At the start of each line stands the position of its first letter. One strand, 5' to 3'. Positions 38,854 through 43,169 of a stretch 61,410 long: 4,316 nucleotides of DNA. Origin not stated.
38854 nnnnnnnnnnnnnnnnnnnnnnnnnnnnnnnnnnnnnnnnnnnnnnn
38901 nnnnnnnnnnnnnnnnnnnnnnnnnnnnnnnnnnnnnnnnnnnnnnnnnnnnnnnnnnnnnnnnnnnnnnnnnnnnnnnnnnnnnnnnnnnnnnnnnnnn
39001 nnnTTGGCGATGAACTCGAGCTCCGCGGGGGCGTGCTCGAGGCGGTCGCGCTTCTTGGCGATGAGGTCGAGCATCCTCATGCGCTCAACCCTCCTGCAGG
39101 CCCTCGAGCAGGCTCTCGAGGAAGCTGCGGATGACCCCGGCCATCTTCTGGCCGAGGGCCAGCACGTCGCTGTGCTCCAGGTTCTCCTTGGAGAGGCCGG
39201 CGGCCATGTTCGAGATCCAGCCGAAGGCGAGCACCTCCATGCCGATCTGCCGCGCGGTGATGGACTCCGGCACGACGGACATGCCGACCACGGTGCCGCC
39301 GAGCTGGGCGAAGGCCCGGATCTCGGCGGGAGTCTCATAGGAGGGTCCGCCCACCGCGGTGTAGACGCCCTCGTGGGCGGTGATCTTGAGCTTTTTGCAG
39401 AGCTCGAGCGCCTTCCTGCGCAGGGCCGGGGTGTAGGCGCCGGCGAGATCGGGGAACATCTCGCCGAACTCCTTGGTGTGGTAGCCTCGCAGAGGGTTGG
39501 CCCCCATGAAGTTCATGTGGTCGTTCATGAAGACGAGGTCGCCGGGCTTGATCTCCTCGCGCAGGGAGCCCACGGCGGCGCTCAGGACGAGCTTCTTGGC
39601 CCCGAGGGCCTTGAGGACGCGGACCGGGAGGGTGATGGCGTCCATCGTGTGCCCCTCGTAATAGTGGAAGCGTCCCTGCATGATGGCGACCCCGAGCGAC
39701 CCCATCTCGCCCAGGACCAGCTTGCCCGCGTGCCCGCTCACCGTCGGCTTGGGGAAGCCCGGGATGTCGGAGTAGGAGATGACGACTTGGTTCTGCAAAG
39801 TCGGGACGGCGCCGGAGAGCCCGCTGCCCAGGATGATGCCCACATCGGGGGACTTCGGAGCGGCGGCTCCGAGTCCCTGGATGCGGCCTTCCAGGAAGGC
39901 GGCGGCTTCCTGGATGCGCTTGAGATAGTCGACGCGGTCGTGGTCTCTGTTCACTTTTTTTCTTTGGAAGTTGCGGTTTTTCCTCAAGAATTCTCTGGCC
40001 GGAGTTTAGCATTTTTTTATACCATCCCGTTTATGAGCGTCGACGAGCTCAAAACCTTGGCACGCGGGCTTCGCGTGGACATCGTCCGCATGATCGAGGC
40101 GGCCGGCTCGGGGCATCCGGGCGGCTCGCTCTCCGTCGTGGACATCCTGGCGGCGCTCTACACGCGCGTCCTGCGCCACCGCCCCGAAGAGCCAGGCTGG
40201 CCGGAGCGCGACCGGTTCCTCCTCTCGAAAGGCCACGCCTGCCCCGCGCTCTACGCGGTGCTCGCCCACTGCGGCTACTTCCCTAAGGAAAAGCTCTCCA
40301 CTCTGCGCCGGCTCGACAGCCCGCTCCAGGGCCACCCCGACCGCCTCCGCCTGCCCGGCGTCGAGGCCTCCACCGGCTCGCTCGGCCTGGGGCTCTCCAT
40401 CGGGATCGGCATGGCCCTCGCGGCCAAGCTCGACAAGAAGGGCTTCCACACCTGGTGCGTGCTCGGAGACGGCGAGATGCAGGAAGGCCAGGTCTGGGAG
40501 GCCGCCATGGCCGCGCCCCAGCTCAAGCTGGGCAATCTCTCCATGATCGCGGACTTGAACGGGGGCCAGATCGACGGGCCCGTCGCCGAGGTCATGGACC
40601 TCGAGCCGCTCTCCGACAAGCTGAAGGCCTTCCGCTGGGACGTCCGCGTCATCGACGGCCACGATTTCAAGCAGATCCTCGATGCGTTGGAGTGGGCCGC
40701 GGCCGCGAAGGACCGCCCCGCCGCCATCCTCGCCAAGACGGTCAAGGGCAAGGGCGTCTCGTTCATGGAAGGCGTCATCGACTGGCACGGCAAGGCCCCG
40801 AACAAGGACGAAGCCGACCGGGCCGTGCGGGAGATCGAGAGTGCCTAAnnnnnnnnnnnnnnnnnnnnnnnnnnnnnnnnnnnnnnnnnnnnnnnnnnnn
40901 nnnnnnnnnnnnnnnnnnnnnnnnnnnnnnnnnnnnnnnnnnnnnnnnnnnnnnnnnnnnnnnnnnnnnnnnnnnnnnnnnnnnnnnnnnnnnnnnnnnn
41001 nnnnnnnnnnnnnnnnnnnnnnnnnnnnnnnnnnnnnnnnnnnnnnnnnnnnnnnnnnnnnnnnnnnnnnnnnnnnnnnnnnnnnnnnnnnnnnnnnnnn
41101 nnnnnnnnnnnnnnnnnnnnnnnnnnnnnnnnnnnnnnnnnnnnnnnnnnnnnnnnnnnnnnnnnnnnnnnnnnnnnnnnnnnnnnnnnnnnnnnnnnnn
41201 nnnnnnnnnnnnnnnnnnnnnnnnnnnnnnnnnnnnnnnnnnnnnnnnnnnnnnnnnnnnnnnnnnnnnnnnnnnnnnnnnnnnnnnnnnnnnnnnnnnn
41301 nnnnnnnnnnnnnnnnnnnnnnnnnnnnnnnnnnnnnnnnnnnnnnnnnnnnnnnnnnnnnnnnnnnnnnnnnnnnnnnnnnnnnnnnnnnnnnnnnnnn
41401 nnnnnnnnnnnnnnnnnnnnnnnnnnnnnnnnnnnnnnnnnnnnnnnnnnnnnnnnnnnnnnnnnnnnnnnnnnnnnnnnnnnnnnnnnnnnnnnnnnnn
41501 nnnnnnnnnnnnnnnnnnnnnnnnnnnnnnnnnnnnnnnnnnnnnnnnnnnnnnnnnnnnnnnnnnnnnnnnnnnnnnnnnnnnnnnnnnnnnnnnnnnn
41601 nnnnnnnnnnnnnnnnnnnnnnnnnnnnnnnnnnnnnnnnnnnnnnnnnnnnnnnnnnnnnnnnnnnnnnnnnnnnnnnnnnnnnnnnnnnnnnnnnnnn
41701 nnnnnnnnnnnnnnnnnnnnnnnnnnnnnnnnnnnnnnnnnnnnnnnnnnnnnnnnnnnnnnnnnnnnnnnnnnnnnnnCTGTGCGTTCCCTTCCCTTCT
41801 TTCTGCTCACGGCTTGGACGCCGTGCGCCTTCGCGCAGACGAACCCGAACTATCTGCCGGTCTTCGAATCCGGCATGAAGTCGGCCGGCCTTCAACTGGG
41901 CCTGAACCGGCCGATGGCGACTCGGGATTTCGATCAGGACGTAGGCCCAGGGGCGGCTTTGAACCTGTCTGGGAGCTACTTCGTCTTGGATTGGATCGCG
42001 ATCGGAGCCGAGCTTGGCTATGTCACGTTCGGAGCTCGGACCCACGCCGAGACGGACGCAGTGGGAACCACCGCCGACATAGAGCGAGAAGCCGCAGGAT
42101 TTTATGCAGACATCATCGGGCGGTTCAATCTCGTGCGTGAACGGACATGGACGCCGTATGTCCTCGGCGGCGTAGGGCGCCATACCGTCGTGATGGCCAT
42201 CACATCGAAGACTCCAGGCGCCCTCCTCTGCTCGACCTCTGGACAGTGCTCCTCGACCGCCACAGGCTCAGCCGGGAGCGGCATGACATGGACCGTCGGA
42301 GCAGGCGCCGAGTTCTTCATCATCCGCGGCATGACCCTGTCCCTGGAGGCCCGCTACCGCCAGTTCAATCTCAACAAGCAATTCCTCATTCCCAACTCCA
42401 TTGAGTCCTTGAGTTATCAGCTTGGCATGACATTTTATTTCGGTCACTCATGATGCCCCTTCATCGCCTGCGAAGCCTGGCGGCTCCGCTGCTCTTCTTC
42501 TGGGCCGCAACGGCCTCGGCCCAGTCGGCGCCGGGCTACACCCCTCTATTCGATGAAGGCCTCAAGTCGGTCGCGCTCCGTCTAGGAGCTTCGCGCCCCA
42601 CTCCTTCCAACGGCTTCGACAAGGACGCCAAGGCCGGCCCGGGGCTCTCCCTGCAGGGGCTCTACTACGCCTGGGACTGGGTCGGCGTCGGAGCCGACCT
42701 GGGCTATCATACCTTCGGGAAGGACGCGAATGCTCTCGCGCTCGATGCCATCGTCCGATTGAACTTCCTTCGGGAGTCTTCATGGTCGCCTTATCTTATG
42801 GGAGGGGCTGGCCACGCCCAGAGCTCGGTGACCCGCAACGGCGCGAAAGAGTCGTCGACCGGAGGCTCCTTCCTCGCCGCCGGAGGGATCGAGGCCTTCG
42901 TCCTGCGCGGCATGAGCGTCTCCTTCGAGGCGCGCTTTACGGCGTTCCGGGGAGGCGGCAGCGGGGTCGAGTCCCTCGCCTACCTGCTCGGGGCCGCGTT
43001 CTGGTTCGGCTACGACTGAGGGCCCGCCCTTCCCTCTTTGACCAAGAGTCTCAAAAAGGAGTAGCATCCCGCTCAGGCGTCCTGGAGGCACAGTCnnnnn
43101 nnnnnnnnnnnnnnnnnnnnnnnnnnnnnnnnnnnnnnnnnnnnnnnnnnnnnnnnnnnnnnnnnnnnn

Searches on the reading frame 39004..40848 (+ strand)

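Call 15: search_protein_families(library=pfam, proteins=[window:39004-40848:+], max_evalue=0.001)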
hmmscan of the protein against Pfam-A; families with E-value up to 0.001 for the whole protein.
window:39004-40848:+ (614 aa): 4 families
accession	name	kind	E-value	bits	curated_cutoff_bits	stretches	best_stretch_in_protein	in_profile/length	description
PF00456.26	Transketolase_N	-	1.7e-54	185.5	22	1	353-605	6-269/334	Transketolase, thiamine diphosphate binding domain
PF13292.11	DXP_synthase_N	-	8e-11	42.2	21.2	1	344-509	13-162/274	1-deoxy-D-xylulose-5-phosphate synthase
PF00676.26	E1_dh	-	8.3e-05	22.1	22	1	458-567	101-209/300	Dehydrogenase E1 component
PF09364.15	XFP_N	-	0.00076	18.8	23.7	0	450-558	132-240/364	XFP N-terminal domain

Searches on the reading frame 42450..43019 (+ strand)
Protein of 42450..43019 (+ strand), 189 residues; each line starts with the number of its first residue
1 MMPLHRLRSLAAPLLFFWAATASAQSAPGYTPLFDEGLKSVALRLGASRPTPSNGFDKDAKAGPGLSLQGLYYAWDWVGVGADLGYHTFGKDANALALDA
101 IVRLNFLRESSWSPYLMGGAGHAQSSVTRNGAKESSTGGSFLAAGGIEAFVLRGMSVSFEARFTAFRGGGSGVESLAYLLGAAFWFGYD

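Call 63: search_protein_families(library=pfam, proteins=[window:42450-43019:+], max_evalue=0.001)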
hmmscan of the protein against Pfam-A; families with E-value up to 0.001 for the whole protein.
window:42450-43019:+ (189 aa): 1 family
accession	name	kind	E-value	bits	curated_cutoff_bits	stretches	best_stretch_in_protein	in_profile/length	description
PF13505.12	OMP_b-brl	-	3.8e-11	43.9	28.7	1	19-175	8-164/175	Outer membrane protein beta-barrel domain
